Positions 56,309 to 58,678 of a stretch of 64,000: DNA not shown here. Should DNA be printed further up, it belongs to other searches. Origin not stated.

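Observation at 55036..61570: Short glycyl-radical enzyme and its activase wired between exported glycosidases and a sugar porter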

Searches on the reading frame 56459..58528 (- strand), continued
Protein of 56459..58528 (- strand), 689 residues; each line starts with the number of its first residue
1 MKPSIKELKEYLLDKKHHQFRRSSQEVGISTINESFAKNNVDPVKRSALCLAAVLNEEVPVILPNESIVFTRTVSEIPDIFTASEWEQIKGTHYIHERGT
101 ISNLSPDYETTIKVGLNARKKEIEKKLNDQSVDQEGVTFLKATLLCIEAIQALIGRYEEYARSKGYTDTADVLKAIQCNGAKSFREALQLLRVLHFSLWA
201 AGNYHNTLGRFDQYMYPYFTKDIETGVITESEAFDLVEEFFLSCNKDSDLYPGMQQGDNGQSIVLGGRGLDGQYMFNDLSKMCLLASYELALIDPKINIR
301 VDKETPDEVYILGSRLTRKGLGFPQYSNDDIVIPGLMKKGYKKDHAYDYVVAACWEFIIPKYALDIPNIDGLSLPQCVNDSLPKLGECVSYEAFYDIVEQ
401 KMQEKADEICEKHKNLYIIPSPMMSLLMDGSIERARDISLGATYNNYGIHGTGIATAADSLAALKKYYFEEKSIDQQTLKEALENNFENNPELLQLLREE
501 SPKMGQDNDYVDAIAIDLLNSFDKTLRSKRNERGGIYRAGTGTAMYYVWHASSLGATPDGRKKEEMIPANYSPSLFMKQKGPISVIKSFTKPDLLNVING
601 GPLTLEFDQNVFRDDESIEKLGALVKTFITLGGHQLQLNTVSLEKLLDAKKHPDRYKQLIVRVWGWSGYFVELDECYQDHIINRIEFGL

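Call 48: search_solved_structures(query=window:56459-58528:-, show_alignments=5, max_evalue=1e-62)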
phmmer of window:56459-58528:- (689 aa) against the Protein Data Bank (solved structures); distinct sequences matched with E-value up to 1e-62: 5.
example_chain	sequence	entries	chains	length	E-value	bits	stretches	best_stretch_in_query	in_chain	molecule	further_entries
1r8w_A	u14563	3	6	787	2.1e-75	257.9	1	100-686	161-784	glycerol dehydratase | B12-independent glycerol dehydratase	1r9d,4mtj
8id0_A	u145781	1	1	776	5.3e-70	240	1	128-687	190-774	formate C-acetyltransferase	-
5i2a_A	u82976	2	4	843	3.8e-68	233.9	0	100-360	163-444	Diol-dehydratase | Diol dehydratase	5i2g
6vxc_A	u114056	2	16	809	7.3e-65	223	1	112-686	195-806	Trans-4-hydroxy-L-proline dehydratase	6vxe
8yjo_A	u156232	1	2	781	1.4e-63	218.8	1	130-685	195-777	Probable dehydratase PflD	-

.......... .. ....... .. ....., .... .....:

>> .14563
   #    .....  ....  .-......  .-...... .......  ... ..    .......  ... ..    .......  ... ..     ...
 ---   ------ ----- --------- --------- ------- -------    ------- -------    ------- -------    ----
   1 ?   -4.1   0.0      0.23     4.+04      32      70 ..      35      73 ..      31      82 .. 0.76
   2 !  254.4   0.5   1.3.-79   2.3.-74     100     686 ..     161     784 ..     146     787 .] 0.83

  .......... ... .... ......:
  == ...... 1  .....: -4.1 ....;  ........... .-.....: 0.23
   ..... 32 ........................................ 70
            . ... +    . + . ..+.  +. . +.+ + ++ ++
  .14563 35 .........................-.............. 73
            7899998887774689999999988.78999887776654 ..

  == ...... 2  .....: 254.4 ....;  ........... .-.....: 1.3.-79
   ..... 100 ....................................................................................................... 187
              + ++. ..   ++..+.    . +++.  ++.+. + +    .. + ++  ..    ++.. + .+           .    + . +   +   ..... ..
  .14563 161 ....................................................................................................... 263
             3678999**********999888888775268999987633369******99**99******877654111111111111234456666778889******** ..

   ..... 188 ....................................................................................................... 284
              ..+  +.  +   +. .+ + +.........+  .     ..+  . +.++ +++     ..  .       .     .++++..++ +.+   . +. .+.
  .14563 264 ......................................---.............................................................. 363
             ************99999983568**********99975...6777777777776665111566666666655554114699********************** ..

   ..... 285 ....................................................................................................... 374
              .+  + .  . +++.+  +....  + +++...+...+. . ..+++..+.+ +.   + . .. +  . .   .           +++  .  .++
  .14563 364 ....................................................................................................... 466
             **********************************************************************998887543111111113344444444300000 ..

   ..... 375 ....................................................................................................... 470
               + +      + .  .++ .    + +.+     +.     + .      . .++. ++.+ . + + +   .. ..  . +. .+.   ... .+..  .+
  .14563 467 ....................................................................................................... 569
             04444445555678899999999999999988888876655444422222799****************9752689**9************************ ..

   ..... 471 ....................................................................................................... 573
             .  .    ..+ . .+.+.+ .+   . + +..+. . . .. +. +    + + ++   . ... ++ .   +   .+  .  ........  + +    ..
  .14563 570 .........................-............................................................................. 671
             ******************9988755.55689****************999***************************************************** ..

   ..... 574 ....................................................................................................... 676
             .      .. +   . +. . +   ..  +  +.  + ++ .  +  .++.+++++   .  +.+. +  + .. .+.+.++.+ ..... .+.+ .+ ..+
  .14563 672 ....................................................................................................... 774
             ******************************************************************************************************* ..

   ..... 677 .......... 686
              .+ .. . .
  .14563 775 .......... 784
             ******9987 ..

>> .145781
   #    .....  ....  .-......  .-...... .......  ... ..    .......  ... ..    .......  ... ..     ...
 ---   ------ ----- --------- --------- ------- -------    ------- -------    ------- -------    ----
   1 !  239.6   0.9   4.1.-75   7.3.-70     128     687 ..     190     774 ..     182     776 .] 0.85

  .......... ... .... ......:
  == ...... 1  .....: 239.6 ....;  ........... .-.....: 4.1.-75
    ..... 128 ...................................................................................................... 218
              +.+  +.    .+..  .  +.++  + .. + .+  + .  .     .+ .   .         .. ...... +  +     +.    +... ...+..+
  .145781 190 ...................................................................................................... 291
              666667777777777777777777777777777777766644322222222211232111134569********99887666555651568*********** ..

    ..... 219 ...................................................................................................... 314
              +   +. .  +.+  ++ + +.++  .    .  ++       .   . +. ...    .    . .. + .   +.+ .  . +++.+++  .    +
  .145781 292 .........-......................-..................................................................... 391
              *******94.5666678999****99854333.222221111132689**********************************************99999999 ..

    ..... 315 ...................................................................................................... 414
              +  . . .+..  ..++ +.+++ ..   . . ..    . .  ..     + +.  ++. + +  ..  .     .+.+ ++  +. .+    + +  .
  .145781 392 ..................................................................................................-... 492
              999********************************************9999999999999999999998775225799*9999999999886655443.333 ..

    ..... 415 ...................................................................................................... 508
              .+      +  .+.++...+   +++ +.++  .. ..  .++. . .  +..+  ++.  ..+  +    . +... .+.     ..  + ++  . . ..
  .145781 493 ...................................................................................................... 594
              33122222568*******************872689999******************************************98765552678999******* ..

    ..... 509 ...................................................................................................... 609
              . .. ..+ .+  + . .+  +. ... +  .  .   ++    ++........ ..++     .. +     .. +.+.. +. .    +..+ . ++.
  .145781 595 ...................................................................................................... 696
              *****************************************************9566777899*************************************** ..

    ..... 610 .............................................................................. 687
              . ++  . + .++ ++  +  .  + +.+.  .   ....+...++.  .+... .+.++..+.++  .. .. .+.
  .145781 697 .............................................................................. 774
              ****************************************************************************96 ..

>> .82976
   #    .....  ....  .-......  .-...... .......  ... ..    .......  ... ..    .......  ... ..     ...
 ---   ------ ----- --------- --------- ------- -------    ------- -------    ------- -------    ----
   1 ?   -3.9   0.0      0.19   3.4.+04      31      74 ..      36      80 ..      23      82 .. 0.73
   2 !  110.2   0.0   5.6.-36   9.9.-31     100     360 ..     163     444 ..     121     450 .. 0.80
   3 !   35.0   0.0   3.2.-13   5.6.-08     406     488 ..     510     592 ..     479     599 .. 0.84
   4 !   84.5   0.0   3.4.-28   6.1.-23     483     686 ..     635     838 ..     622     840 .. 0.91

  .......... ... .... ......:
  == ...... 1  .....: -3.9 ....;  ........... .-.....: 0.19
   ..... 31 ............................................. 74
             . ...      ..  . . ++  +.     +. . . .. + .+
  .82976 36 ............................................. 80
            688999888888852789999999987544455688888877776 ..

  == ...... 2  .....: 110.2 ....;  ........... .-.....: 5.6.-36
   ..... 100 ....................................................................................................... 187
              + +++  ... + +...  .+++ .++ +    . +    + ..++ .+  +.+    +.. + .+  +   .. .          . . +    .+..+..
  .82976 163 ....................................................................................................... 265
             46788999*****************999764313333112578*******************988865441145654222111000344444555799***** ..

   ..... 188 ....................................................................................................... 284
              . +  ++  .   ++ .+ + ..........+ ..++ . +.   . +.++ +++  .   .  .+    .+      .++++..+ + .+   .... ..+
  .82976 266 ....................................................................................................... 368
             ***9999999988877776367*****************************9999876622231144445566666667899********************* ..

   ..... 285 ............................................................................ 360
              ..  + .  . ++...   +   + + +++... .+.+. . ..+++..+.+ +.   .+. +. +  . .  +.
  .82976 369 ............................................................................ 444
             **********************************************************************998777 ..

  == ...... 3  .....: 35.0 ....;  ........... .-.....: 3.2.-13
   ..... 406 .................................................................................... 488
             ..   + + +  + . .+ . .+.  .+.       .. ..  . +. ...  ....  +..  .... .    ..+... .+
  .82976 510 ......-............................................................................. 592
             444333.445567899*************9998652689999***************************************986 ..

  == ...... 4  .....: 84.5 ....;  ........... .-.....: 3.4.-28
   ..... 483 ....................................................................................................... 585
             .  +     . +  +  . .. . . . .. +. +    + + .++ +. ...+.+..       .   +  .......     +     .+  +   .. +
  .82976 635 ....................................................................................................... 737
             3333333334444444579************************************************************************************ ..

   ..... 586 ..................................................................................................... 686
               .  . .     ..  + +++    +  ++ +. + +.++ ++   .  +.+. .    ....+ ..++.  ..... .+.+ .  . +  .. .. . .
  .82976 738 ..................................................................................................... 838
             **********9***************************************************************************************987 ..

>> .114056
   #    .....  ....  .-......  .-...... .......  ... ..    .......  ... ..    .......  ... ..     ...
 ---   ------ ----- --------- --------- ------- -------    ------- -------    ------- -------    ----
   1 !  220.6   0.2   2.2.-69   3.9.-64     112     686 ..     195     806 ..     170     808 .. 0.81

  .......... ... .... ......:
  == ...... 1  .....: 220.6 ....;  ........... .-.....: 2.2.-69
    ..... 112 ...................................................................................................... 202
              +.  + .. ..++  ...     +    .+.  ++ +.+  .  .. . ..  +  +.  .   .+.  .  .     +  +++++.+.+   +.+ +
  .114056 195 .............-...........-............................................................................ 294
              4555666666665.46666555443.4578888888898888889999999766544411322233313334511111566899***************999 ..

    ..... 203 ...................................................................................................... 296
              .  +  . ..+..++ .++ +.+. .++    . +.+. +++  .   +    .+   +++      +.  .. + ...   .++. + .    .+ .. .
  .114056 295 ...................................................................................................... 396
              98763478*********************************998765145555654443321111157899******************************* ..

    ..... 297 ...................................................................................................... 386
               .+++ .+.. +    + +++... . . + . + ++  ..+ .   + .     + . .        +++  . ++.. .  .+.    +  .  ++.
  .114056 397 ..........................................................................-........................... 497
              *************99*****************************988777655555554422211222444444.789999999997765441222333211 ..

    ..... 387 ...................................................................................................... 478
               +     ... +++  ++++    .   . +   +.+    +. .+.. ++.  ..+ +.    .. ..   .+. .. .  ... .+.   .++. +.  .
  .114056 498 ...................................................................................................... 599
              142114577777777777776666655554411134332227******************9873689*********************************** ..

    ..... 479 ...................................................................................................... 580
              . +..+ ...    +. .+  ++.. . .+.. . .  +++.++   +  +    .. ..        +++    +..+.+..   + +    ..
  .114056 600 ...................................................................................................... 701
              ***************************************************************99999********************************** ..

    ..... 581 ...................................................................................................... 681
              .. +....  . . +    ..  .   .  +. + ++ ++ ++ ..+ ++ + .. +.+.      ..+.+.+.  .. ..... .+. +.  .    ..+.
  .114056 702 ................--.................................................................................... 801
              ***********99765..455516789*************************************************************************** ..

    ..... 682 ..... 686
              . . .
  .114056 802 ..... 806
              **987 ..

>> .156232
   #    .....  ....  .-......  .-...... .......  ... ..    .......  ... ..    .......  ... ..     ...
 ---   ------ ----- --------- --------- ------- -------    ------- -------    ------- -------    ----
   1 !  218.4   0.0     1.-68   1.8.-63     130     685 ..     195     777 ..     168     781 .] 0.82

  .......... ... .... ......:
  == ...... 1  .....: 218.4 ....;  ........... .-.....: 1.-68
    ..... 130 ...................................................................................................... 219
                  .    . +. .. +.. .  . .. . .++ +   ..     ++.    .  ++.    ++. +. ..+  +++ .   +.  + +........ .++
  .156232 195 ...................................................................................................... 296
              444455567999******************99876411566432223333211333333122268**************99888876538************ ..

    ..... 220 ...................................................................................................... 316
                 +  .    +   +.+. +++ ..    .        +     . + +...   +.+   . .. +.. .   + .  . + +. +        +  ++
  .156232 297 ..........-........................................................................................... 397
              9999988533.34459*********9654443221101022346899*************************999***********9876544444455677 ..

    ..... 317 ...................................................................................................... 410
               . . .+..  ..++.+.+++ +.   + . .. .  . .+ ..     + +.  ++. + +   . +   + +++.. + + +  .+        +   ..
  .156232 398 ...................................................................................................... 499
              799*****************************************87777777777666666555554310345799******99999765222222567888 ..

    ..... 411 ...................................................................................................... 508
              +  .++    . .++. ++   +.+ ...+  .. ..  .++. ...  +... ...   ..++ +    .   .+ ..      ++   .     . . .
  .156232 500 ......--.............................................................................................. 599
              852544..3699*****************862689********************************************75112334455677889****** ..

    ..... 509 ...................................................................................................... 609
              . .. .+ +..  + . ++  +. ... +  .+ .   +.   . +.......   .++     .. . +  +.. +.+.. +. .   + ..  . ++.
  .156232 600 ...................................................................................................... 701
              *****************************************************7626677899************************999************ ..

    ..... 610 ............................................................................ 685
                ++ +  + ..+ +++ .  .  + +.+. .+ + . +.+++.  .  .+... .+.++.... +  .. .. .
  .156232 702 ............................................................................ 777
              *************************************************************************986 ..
